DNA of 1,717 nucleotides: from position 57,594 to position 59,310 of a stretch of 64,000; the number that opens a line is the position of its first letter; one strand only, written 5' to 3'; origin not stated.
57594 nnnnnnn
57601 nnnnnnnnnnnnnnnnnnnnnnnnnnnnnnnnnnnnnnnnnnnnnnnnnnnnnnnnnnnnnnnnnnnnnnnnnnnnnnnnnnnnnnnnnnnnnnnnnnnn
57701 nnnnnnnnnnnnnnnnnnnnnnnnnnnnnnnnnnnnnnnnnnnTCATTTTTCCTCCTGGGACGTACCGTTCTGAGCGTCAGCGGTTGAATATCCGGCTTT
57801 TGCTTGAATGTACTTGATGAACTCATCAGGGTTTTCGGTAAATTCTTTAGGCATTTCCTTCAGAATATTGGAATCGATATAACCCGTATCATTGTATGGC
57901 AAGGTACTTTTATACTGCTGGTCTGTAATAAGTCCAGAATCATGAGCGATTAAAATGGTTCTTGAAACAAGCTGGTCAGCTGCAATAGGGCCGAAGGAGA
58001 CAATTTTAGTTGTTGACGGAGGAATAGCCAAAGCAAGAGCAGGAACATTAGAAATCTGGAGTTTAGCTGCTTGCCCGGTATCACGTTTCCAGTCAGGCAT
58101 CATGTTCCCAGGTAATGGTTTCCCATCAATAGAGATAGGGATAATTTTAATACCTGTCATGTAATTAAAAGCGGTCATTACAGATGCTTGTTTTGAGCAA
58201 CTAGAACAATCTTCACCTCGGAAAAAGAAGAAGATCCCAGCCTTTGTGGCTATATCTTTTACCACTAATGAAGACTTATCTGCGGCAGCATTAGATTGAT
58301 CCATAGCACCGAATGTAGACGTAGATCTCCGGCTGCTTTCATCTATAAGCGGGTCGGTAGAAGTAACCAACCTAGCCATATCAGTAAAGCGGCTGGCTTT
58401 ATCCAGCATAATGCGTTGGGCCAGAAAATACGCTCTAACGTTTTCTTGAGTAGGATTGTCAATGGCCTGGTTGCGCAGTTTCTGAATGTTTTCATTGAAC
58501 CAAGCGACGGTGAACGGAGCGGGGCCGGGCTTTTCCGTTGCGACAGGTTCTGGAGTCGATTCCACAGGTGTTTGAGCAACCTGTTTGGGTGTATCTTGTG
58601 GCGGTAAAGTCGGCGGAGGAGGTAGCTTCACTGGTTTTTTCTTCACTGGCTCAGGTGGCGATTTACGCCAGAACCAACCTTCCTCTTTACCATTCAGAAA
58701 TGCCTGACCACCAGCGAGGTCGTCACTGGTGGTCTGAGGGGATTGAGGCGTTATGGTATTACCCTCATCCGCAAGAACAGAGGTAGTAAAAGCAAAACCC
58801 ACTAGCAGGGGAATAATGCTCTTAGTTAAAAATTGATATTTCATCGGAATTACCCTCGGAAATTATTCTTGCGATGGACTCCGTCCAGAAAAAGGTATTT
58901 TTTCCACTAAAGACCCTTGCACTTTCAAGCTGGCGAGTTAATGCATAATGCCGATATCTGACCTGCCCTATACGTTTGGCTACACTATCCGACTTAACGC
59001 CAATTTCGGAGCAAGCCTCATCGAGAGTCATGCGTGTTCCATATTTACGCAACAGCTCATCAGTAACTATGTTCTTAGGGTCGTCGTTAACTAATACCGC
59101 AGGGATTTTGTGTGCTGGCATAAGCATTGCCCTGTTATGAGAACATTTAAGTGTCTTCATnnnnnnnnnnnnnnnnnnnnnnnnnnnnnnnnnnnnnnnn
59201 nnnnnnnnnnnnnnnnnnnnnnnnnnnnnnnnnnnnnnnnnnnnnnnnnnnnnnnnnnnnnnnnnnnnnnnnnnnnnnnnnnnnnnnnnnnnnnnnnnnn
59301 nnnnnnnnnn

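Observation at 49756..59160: Only a subset of F-type mating-pore genes is present (traF-traH-traG unit plus traN)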

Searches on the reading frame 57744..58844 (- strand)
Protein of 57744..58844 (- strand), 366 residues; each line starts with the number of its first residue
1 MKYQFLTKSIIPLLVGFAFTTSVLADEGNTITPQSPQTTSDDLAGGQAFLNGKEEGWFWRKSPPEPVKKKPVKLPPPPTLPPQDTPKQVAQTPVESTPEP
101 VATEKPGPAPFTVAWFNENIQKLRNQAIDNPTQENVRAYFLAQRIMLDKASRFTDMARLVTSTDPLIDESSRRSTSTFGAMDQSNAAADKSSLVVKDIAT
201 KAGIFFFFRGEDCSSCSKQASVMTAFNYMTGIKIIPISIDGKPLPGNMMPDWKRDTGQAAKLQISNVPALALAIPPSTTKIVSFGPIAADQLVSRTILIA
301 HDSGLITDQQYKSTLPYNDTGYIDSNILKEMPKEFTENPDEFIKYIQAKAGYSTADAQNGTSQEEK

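Call 9: search_protein_families(library=pfam, proteins=[window:57744-58844:-], max_evalue=0.01)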
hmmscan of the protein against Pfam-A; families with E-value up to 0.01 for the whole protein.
window:57744-58844:- (366 aa): 1 family
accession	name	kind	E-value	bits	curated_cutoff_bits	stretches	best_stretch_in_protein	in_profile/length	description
PF13728.12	TraF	-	5.3e-58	196.9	23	1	56-296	1-223/224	F plasmid transfer operon protein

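Call 10: search_protein_families(library=ncbifam, proteins=[window:57744-58844:-], max_evalue=0.01)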
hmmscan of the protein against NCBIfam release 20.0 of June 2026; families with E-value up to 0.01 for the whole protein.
window:57744-58844:- (366 aa): 4 families
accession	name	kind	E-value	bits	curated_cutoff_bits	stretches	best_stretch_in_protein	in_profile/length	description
TIGR02740.1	TraF-like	hypoth_equivalog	1.5e-89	299.9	232.25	1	32-306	17-275/276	TraF-like protein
TIGR02739.1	TraF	equivalog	5.3e-35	121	204.6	1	48-299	19-247/256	type-F conjugative transfer system pilin assembly protein TraF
NF010257.0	PRK13703.1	subfamily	1.3e-28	99.9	294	1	123-302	66-243/248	conjugal pilus assembly protein TraF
TIGR02738.1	TrbB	equivalog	3.6e-09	36.5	132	1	162-295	30-148/153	type-F conjugative transfer system pilin assembly thiol-disulfide isomerase TrbB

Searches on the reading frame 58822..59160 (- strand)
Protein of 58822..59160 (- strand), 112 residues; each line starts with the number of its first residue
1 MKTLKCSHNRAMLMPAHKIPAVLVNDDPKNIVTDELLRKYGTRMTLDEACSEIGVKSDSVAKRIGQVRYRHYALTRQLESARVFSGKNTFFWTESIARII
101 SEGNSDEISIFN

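Call 10: search_protein_families(library=ncbifam, proteins=[window:58822-59160:-], max_evalue=0.01)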
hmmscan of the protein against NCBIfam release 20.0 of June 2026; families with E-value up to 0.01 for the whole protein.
window:58822-59160:- (112 aa): 0 families

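Call 95: search_protein_families(library=pfam, proteins=[window:58822-59160:-], max_evalue=0.01)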
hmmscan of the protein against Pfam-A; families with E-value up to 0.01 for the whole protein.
window:58822-59160:- (112 aa): 0 families
